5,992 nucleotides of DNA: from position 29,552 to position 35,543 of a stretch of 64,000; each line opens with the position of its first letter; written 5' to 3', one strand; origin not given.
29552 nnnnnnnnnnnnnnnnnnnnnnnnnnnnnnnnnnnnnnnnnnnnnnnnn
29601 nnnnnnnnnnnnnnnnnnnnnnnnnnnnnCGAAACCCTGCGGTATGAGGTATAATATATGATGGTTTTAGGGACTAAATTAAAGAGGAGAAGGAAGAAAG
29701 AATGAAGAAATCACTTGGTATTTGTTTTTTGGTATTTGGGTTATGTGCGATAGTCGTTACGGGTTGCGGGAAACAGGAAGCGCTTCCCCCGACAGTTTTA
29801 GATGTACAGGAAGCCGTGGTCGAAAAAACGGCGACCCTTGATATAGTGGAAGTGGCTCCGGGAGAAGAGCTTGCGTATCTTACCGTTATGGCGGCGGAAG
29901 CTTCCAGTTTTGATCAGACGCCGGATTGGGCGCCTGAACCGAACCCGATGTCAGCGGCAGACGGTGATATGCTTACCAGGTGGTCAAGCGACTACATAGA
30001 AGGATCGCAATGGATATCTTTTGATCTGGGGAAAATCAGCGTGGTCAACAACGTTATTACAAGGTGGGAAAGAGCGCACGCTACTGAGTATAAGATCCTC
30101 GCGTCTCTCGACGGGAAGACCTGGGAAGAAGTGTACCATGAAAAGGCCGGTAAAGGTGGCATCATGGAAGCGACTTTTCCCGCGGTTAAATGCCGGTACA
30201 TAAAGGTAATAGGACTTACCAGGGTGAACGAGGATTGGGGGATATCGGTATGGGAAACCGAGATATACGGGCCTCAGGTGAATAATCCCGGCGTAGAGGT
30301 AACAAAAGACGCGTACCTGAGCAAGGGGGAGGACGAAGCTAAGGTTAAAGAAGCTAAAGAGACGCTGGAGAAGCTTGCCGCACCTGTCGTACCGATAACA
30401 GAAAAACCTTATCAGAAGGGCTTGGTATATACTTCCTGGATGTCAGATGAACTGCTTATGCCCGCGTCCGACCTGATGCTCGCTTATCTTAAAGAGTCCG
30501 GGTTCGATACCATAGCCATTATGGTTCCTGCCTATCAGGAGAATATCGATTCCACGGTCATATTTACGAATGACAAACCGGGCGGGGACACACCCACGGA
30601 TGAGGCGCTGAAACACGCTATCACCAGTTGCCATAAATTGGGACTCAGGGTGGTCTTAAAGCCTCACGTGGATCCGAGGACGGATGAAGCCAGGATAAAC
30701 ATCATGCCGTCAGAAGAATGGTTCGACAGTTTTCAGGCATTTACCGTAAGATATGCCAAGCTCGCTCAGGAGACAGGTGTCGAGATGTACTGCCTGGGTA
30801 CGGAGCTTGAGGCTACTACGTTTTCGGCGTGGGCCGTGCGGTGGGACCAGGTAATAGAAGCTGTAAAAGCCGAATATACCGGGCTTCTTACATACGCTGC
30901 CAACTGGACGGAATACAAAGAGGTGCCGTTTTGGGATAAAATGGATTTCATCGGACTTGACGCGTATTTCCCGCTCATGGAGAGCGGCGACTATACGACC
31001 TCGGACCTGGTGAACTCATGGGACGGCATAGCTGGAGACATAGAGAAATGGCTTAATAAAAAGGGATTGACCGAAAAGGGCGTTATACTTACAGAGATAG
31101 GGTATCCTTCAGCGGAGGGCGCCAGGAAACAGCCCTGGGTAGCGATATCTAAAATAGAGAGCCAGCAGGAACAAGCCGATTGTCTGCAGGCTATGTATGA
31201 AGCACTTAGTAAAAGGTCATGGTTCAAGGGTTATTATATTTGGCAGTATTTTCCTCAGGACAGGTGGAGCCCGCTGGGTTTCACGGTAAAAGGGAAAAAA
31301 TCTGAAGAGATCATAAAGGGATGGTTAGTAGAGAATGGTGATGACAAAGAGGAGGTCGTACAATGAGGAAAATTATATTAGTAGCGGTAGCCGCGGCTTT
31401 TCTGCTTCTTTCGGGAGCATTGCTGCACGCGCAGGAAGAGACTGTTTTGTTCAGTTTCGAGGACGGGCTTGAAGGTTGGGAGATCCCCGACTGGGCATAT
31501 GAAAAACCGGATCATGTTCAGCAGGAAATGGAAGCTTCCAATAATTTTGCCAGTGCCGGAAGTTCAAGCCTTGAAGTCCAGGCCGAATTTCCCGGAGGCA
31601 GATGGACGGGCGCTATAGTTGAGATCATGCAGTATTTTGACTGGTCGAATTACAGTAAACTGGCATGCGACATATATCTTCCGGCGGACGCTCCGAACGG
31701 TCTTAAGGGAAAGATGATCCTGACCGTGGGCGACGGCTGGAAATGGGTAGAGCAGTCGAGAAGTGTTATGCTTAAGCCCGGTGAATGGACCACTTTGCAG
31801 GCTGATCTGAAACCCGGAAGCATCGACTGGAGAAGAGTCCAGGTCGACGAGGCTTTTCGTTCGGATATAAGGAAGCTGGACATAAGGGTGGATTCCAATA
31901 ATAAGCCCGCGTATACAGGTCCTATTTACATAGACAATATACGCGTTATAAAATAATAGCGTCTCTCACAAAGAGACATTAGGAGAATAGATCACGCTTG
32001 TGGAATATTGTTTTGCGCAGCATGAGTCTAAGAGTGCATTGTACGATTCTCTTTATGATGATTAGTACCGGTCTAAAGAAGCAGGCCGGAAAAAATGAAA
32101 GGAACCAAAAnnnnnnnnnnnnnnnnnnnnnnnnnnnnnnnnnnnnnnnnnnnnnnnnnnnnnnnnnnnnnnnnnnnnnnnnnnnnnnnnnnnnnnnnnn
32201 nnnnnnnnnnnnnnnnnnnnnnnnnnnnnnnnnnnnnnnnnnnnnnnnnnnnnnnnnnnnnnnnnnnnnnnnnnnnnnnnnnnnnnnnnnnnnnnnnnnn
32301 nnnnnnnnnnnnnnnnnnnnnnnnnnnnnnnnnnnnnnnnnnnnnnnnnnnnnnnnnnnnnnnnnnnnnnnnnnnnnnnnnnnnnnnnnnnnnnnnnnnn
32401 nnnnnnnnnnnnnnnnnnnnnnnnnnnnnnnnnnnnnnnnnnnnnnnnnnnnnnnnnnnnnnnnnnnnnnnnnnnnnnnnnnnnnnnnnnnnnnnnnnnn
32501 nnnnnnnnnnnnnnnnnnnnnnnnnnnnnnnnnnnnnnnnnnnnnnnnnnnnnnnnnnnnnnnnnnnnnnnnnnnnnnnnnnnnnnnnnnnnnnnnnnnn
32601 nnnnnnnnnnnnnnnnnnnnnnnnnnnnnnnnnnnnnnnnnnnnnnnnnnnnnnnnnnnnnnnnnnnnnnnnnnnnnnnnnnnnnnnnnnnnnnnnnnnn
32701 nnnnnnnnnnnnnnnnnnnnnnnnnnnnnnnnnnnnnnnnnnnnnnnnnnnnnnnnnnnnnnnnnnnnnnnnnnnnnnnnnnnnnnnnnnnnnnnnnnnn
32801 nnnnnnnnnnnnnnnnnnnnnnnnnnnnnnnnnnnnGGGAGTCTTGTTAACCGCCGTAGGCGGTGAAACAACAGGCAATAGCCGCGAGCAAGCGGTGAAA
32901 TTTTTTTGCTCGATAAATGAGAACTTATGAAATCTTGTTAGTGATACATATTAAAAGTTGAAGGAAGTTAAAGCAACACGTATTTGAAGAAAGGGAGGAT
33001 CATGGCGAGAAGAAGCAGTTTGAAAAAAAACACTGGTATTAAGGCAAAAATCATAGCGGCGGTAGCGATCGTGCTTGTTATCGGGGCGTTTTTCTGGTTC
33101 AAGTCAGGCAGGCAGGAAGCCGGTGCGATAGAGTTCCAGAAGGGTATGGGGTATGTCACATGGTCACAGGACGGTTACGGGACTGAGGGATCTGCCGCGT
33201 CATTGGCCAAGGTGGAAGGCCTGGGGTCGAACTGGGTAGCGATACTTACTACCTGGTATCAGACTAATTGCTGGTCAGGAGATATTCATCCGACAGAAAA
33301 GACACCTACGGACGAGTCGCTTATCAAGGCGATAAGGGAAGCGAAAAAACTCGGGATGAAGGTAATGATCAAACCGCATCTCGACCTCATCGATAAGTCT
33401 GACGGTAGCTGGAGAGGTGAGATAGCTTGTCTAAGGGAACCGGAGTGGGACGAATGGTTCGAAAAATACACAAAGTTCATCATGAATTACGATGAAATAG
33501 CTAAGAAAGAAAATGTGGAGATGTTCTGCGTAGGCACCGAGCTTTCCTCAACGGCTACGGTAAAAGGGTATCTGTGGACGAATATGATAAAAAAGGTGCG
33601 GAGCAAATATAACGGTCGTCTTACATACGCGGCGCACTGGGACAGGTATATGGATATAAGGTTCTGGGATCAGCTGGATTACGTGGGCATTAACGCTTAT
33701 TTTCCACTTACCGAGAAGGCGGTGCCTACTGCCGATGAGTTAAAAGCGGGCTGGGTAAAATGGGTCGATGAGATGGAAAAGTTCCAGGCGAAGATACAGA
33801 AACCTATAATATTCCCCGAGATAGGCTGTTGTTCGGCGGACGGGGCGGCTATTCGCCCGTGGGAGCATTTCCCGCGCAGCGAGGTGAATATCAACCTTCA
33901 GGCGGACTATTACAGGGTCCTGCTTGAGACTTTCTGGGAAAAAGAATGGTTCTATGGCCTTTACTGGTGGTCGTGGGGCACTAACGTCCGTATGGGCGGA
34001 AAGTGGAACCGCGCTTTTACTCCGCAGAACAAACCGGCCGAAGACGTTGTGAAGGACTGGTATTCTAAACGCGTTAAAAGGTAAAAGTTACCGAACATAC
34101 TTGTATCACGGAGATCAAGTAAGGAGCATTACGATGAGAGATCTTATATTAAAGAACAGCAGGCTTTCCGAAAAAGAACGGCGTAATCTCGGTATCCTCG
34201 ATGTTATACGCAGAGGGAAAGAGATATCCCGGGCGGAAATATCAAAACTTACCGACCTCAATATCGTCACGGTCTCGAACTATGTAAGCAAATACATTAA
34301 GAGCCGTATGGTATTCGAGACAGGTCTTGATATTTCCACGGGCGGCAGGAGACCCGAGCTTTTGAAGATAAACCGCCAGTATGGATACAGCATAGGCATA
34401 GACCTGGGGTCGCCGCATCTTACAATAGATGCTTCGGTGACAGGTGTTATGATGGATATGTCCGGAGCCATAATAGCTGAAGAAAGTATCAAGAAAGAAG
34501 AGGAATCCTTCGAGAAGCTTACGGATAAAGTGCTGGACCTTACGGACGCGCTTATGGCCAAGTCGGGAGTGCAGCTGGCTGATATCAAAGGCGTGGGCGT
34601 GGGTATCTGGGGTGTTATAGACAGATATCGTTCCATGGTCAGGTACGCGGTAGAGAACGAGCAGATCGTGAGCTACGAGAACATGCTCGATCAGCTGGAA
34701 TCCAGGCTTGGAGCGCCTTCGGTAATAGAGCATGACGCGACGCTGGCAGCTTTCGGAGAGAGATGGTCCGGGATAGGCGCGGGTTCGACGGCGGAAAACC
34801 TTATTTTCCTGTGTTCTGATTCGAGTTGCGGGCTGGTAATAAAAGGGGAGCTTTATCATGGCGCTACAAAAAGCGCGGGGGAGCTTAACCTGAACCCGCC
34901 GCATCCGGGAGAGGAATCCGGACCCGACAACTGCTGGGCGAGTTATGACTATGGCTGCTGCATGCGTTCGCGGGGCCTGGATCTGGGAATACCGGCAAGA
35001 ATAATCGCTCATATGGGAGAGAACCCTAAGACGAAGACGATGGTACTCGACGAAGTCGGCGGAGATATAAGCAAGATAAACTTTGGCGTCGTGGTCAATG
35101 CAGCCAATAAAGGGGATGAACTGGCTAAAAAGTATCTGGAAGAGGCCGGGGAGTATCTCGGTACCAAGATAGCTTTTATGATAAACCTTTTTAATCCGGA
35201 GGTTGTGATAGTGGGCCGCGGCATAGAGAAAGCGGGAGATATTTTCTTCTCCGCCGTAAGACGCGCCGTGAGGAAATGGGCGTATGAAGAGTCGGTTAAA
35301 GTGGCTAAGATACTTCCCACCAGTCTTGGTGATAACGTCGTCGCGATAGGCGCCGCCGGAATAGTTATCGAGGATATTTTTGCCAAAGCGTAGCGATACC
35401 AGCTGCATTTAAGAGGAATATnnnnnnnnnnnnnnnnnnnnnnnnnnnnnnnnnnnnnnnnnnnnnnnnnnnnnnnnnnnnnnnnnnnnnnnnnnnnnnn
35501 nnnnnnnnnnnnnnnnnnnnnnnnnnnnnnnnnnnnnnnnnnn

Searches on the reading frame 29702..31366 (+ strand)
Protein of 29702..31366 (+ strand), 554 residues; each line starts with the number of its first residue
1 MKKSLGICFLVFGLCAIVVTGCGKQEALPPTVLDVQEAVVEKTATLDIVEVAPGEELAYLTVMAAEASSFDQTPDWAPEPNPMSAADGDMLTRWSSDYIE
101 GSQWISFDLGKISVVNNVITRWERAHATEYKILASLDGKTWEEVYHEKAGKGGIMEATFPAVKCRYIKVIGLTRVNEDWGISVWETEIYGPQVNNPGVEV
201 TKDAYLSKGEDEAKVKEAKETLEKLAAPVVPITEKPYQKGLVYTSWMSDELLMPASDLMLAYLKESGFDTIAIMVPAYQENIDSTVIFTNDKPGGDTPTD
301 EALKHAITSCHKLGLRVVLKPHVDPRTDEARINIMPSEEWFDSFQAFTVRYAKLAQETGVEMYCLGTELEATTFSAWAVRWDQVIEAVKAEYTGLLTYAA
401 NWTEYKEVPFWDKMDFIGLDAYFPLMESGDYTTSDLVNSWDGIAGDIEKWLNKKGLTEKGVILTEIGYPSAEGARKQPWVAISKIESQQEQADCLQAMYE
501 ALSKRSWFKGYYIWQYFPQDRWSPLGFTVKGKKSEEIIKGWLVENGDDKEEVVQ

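Call 8: search_protein_families(library=pfam, proteins=[window:29702-31366:+], max_evalue=0.001)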
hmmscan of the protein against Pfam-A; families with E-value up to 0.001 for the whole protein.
window:29702-31366:+ (554 aa): 5 families
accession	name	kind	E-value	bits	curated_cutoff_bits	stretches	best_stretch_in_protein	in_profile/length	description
PF22612.2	GH113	-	1.1e-49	169.8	27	1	258-516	19-268/289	Glycoside Hydrolase Family 113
PF00754.31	F5_F8_type_C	-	4.9e-20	72.4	28.2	1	66-180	3-121/127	F5/8 type C domain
PF22633.2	F5_F8_type_C_2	-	3.1e-16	60.2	27.8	1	85-169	2-91/91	NedA-like, galactose-binding domain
PF13547.12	GTA_TIM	-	1.7e-05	24.8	27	0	344-429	3-114/299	GTA TIM-barrel-like domain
PF00150.24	Cellulase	-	0.0003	20.8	23.5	1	242-480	13-253/272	Cellulase (glycosyl hydrolase family 5)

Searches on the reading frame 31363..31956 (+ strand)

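Call 8: search_protein_families(library=pfam, proteins=[window:31363-31956:+], max_evalue=0.001)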
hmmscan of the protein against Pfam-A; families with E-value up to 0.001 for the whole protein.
window:31363-31956:+ (197 aa): 3 families
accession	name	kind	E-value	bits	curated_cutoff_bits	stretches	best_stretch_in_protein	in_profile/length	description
PF21253.3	Mann_GBD_bact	-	4.4e-09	37.1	27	1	31-191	2-142/143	Mannanase, galactose-binding domain-like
PF09212.16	CBM27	-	3.4e-06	27.8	20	1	63-197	41-172/173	Carbohydrate binding module 27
PF18329.7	SGBP_B_XBD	-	2.4e-05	25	26.4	1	26-197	5-186/186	Surface glycan-binding protein B xyloglucan binding domain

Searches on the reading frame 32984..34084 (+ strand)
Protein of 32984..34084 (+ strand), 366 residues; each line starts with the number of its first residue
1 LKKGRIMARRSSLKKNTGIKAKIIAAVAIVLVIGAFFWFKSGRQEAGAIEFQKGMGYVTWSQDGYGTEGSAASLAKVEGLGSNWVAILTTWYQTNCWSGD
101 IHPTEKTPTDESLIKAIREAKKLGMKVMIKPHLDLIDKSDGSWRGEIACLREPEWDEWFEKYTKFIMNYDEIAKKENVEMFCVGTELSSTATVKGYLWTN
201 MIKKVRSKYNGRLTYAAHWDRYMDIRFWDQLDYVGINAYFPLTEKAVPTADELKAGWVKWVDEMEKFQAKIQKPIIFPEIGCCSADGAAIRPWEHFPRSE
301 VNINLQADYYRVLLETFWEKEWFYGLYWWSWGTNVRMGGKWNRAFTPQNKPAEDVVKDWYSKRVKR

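Call 8: search_protein_families(library=pfam, proteins=[window:32984-34084:+], max_evalue=0.001)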
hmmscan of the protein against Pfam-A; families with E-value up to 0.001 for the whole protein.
window:32984-34084:+ (366 aa): 2 families
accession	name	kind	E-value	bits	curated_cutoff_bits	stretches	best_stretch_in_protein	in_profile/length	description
PF22612.2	GH113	-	6.5e-65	219.8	27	1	62-335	9-272/289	Glycoside Hydrolase Family 113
PF13547.12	GTA_TIM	-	2.4e-05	24.3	27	0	161-243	2-111/299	GTA TIM-barrel-like domain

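Call 79: search_protein_families(library=ncbifam, proteins=[window:32984-34084:+], max_evalue=0.001)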
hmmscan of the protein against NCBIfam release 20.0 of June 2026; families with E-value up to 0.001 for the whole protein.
window:32984-34084:+ (366 aa): 1 family
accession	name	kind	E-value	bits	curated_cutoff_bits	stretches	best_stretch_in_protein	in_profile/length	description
NF048004.1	GTA_megatron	equivalog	7.9e-07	27.2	800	0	107-141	332-365/1299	baseplate multidomain protein megatron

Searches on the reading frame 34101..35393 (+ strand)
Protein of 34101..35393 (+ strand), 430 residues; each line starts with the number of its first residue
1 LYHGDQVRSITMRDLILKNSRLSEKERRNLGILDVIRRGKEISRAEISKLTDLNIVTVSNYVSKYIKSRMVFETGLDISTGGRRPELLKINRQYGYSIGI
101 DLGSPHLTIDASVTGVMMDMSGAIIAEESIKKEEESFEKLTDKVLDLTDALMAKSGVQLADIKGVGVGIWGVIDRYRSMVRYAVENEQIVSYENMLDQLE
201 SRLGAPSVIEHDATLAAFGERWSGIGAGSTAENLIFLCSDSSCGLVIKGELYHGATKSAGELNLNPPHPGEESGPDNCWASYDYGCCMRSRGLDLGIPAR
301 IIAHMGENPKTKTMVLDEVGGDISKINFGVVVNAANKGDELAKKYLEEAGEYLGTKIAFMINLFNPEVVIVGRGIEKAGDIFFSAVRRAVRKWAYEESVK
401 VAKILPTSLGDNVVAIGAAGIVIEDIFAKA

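Call 8: search_protein_families(library=pfam, proteins=[window:34101-35393:+], max_evalue=0.001)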
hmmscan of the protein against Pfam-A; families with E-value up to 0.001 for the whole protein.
window:34101-35393:+ (430 aa): 1 family
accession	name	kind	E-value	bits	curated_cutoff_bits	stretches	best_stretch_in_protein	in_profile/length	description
PF00480.26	ROK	-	5e-27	95.6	22.9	1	98-423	2-292/294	ROK family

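Call 79: search_protein_families(library=ncbifam, proteins=[window:34101-35393:+], max_evalue=0.001)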
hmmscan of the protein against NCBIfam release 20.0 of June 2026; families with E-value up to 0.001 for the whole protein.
window:34101-35393:+ (430 aa): 8 families
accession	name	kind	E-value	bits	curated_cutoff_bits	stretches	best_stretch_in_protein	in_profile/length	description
NF047937.1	TransRegNagC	equivalog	3.2e-34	118.8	650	1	37-422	21-383/399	DNA-binding transcriptional regulator NagC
TIGR00744.1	ROK_glcA_fam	subfamily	2.3e-33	115.8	260.35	1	117-427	14-313/318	ROK family glucokinase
NF049930.1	TransRegMlc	equivalog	1.9e-28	99.9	530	1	35-424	24-391/405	sugar metabolism global transcriptional regulator Mlc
NF007108.0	PRK09557.1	equivalog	1.5e-13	50.7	443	2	98-266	4-160/303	fructokinase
NF045551.1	GK_Pyrobac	equivalog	2.2e-11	43.6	500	1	331-424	191-282/294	ATP-dependent glucokinase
NF009835.0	PRK13310.1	equivalog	3.9e-11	42.8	380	1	123-262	22-155/303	N-acetylglucosamine kinase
NF007251.0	PRK09698.1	equivalog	6.3e-11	42.1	253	1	93-262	4-164/304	allose kinase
NF042998.1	bglucokin_BglK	equivalog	2.6e-10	40.1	550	2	160-262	52-153/291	beta-glucoside kinase BglK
